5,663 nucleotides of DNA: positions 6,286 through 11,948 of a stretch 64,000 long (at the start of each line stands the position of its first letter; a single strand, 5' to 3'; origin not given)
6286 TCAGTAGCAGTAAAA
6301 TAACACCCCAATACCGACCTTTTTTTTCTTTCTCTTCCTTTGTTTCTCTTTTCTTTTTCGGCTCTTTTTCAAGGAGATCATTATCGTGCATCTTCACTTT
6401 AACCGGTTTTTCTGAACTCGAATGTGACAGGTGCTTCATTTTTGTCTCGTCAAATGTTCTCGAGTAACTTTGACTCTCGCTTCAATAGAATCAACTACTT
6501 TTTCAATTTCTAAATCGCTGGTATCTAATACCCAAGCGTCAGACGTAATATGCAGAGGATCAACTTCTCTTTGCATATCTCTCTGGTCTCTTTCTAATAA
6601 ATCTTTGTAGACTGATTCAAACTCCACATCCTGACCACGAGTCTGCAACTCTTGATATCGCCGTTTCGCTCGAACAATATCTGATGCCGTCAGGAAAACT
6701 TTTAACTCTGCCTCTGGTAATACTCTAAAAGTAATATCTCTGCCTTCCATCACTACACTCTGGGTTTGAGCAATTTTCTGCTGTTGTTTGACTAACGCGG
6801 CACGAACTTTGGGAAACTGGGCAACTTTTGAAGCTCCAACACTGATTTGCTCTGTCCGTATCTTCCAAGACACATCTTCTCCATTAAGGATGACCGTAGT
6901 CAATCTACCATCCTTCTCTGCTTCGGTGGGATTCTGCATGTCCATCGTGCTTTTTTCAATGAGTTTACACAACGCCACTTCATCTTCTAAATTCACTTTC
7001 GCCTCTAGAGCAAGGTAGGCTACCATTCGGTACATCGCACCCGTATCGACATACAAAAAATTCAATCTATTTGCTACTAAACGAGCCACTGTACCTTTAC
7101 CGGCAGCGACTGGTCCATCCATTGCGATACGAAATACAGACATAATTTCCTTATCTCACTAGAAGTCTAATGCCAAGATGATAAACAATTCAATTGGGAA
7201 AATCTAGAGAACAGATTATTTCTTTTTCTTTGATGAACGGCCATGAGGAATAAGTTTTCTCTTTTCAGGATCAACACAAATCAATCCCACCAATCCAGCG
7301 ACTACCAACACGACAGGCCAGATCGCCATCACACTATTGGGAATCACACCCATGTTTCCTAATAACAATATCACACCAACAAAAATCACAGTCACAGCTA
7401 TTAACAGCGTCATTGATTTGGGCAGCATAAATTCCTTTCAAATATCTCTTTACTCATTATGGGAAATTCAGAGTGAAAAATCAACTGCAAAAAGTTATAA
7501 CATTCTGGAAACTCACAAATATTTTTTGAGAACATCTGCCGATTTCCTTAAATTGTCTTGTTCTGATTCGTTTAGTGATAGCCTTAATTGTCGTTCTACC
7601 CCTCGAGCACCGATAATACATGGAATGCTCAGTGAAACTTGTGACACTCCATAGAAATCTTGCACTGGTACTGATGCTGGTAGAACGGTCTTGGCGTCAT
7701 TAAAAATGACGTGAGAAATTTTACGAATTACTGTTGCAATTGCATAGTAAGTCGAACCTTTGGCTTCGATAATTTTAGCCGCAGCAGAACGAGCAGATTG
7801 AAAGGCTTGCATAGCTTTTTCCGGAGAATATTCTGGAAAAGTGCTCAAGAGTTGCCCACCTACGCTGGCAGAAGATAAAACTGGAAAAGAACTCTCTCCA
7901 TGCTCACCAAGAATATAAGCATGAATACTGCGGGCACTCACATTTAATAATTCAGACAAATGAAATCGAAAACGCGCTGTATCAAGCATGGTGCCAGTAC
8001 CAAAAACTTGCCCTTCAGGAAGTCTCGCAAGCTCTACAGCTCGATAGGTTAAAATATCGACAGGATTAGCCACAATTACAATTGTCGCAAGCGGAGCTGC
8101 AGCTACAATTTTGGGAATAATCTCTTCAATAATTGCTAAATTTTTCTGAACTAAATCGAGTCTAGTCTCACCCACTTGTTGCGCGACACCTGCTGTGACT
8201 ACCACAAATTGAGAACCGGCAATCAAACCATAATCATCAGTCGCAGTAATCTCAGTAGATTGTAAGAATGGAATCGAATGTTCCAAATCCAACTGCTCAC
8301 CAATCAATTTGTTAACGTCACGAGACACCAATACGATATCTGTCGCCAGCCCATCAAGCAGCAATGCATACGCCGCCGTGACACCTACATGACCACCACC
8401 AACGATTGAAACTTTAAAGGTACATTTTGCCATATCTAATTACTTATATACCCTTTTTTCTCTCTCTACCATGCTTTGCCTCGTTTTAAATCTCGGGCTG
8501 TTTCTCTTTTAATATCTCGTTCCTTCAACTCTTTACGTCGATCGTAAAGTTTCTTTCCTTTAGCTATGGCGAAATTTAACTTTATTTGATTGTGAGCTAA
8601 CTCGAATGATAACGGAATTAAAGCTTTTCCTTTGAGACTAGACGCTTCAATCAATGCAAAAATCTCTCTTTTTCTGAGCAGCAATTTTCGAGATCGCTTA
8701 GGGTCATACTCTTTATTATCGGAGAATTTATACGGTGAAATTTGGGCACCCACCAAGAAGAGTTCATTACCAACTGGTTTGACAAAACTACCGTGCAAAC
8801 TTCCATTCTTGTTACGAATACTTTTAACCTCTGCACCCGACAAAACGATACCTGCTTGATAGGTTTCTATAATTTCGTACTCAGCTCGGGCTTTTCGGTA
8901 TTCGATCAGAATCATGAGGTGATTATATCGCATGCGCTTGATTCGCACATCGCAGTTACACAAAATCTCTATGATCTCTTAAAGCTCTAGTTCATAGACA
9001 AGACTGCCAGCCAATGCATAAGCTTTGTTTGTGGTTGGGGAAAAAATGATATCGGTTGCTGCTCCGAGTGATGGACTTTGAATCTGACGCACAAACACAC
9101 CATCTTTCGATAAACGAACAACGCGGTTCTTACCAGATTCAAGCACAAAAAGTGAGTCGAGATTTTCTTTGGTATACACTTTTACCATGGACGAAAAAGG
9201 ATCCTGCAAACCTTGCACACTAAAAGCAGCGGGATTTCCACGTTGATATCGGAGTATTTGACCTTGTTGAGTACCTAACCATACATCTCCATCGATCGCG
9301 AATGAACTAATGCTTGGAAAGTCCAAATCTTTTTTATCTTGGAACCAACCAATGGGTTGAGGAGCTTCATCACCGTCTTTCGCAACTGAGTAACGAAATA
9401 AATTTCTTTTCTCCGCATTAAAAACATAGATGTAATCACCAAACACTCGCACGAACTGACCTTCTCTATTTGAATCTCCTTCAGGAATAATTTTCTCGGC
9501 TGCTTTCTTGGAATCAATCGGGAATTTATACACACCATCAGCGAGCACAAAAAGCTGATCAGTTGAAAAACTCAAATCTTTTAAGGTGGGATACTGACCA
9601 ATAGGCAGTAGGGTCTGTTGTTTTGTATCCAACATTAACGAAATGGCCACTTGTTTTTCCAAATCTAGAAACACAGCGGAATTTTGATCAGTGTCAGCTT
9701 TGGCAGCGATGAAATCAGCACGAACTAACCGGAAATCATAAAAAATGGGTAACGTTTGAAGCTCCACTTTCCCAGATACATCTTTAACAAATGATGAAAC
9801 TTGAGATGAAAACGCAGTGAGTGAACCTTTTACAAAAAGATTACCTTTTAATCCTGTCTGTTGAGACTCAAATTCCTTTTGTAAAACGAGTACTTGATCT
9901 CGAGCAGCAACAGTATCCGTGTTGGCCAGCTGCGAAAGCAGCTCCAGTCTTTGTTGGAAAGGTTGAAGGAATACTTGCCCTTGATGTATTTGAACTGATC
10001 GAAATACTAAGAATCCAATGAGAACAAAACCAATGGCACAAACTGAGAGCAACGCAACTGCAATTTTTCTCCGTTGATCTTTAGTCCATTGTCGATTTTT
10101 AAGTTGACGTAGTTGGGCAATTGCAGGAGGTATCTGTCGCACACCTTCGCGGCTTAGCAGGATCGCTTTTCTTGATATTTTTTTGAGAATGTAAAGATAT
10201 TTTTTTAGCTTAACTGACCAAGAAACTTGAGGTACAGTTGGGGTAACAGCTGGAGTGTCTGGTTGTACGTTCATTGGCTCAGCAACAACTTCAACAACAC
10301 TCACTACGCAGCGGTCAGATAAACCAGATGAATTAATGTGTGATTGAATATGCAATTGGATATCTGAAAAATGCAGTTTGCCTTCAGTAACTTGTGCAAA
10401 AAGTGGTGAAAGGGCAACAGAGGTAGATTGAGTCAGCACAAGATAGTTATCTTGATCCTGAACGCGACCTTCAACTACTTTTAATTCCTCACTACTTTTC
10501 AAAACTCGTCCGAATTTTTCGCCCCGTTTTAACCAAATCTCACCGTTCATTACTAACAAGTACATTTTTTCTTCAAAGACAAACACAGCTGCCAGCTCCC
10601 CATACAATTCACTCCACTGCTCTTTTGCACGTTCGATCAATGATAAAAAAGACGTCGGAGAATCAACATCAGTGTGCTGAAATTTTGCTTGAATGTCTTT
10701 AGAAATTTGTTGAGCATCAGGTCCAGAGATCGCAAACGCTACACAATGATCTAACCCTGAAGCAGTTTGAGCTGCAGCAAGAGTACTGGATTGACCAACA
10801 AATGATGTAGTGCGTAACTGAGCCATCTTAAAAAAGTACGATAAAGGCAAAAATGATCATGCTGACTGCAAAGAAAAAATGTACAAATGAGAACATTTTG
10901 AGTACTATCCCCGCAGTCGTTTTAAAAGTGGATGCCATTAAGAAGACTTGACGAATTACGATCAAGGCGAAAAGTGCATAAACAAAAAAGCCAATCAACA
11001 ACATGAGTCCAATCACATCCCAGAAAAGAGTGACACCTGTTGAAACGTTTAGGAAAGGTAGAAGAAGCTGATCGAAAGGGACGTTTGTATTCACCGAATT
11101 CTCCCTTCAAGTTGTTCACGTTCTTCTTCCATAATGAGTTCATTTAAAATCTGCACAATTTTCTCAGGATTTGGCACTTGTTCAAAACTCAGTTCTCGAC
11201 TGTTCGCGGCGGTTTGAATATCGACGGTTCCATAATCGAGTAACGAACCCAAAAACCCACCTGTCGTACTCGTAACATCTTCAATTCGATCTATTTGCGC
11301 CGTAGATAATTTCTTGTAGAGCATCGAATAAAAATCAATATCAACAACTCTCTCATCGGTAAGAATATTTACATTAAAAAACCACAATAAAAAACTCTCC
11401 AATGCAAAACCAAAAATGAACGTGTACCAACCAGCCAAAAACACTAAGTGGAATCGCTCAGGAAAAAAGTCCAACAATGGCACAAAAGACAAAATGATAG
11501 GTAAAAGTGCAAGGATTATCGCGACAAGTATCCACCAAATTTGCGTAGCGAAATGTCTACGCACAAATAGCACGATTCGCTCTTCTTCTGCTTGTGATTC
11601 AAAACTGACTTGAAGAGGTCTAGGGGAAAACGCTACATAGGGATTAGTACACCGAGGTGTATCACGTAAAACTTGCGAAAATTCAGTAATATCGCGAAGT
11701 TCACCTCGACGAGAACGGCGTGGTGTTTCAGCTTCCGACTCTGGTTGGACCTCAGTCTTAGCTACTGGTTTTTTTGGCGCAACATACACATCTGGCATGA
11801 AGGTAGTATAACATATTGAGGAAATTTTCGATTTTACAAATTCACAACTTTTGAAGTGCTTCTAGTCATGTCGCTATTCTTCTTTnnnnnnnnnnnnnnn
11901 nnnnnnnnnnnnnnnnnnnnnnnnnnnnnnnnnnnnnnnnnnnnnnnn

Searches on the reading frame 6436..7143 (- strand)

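Call 35: search_protein_families(library=pfam, proteins=[window:6436-7143:-], max_evalue=0.001)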
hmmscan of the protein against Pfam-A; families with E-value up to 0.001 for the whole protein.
window:6436-7143:- (235 aa): 4 families
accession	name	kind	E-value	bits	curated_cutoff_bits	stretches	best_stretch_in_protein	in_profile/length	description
PF02224.24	Cytidylate_kin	-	4.6e-72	242.6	26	1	6-224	1-209/211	Cytidylate kinase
PF13189.12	Cytidylate_kin2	-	6.8e-06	26.8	28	1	6-167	2-132/176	Cytidylate kinase-like family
PF13207.12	AAA_17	-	0.00057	20.6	27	0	10-65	2-64/136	AAA domain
PF13238.12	AAA_18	-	0.00092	20.1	29.4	0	7-162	2-108/128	AAA domain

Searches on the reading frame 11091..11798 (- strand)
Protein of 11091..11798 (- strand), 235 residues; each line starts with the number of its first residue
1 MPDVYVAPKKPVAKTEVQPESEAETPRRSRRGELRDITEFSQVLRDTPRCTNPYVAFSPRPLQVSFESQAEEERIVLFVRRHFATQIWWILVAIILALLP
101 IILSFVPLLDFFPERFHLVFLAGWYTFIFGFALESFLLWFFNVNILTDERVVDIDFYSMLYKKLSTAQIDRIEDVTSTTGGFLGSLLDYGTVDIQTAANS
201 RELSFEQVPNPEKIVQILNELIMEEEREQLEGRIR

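Call 35: search_protein_families(library=pfam, proteins=[window:11091-11798:-], max_evalue=0.001)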
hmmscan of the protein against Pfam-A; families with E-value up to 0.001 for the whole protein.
window:11091-11798:- (235 aa): 0 families

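Call 83: search_protein_families(library=pfam, proteins=[window:11091-11798:-], max_evalue=0.01)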
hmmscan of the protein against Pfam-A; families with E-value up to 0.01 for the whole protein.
window:11091-11798:- (235 aa): 1 family
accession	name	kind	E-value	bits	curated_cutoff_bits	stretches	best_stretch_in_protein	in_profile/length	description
PF03703.20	bPH_2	-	0.0065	17.1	22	0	160-216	20-76/78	Bacterial PH domain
